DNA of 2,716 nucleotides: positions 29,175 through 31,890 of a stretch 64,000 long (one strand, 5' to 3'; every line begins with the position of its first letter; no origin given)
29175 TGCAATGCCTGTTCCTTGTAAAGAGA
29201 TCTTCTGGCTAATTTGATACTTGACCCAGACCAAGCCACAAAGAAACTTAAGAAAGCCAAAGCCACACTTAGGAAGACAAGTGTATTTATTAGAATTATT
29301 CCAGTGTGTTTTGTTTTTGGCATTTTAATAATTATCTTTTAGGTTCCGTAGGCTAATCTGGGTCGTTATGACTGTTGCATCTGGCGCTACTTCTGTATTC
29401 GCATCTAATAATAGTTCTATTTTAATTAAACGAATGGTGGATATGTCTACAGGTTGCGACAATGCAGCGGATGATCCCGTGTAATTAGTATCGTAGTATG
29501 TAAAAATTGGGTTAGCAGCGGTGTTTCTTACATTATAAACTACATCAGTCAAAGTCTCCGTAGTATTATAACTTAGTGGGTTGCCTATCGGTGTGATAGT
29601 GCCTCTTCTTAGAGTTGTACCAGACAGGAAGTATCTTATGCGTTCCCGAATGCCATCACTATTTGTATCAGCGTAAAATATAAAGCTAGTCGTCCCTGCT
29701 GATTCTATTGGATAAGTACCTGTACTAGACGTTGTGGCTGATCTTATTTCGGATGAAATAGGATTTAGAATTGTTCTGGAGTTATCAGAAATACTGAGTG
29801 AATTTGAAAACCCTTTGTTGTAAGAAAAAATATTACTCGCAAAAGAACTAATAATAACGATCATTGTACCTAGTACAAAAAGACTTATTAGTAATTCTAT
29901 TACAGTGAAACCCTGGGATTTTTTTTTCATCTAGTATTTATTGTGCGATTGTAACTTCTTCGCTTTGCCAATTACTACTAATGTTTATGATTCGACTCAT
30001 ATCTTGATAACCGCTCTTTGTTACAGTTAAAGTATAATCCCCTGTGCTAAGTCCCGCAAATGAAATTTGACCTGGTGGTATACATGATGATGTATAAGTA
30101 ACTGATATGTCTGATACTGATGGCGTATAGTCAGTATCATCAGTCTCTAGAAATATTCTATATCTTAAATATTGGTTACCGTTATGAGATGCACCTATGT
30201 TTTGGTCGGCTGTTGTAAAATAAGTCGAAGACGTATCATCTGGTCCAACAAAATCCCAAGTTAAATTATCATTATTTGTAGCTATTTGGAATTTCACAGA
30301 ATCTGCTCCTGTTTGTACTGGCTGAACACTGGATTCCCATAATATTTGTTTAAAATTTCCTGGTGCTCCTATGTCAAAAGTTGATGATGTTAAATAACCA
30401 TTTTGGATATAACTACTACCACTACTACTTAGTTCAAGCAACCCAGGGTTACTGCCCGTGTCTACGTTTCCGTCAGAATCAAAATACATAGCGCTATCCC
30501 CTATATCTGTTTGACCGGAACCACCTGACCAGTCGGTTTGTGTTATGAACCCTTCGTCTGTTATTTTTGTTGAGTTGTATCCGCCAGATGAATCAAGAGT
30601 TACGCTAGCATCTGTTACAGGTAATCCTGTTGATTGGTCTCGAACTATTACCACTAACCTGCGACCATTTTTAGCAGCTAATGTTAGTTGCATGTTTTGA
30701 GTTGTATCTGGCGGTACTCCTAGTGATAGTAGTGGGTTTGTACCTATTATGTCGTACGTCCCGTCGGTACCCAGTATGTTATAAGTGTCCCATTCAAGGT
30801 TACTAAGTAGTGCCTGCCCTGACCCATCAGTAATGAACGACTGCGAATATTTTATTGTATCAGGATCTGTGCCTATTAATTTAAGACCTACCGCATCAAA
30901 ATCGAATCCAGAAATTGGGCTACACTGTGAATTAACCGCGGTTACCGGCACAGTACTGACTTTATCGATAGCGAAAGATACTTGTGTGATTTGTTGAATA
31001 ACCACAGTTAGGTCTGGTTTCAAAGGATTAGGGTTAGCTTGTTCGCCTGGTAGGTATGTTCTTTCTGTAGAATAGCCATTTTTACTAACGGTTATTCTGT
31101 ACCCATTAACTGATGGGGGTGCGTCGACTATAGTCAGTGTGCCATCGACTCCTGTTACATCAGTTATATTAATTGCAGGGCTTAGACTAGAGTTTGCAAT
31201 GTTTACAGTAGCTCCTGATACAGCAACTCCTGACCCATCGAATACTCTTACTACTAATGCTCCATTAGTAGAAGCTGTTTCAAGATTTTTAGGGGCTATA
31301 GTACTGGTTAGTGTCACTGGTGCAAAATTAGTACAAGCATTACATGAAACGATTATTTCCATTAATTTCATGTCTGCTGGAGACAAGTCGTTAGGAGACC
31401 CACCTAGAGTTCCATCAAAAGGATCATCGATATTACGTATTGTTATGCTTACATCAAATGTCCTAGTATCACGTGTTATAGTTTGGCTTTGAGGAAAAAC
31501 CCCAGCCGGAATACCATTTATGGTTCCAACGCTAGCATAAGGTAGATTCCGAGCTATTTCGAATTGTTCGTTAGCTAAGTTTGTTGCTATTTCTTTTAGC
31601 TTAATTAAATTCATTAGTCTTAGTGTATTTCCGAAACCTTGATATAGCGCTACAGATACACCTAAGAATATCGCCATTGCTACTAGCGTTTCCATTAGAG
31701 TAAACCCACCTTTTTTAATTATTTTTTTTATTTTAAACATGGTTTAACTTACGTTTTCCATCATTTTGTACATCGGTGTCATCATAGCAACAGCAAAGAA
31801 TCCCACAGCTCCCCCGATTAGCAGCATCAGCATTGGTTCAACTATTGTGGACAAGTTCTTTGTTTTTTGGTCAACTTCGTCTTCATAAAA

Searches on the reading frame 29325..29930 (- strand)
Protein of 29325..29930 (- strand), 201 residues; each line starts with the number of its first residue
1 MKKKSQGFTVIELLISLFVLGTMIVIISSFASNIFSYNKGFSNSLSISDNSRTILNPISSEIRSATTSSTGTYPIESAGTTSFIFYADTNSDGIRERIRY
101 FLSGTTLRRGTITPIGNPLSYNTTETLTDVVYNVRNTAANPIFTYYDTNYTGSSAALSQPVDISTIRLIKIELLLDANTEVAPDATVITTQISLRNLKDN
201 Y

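Call 46: search_protein_families(library=pfam, proteins=[window:29325-29930:-])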
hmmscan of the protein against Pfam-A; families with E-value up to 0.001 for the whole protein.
window:29325-29930:- (201 aa): 1 family
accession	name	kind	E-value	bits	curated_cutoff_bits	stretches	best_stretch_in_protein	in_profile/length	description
PF07963.17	N_methyl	-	1.4e-05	24.8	21.2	1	2-27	1-26/27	Prokaryotic N-terminal methylation motif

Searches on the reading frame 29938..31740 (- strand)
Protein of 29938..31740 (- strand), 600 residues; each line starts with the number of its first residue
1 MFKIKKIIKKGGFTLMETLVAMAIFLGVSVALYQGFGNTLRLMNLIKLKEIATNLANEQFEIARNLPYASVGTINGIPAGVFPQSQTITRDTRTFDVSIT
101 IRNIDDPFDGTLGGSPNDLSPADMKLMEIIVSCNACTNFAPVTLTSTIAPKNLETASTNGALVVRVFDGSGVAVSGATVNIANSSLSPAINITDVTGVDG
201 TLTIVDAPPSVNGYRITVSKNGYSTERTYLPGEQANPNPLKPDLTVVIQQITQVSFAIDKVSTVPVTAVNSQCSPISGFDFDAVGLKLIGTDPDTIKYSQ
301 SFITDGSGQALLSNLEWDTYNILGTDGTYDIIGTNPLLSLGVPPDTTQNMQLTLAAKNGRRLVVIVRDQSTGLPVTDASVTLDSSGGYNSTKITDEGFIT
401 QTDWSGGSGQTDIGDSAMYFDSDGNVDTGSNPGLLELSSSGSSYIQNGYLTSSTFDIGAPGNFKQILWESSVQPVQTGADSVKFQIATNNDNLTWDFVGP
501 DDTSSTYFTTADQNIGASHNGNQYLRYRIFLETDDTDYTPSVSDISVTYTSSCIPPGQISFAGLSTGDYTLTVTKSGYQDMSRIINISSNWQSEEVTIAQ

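Call 14: search_protein_families(library=pfam, proteins=[window:29938-31740:-])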
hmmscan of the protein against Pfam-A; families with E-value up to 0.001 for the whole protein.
window:29938-31740:- (600 aa): 4 families
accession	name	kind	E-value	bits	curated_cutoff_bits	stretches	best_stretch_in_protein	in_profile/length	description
PF13620.12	CarboxypepD_reg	-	3.7e-12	46.9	32.3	1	163-247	3-70/82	Carboxypeptidase regulatory-like domain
PF13715.12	CarbopepD_reg_2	-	0.00031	21.2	32.2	0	559-596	36-72/88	CarboxypepD_reg-like domain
PF07963.17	N_methyl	-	0.00032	20.6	21.2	1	9-26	3-20/27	Prokaryotic N-terminal methylation motif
PF07550.17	Shr-like_HID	-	0.00067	20.5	22.3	0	529-582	14-78/82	Heme-binding protein Shr-like, Hb-interacting domain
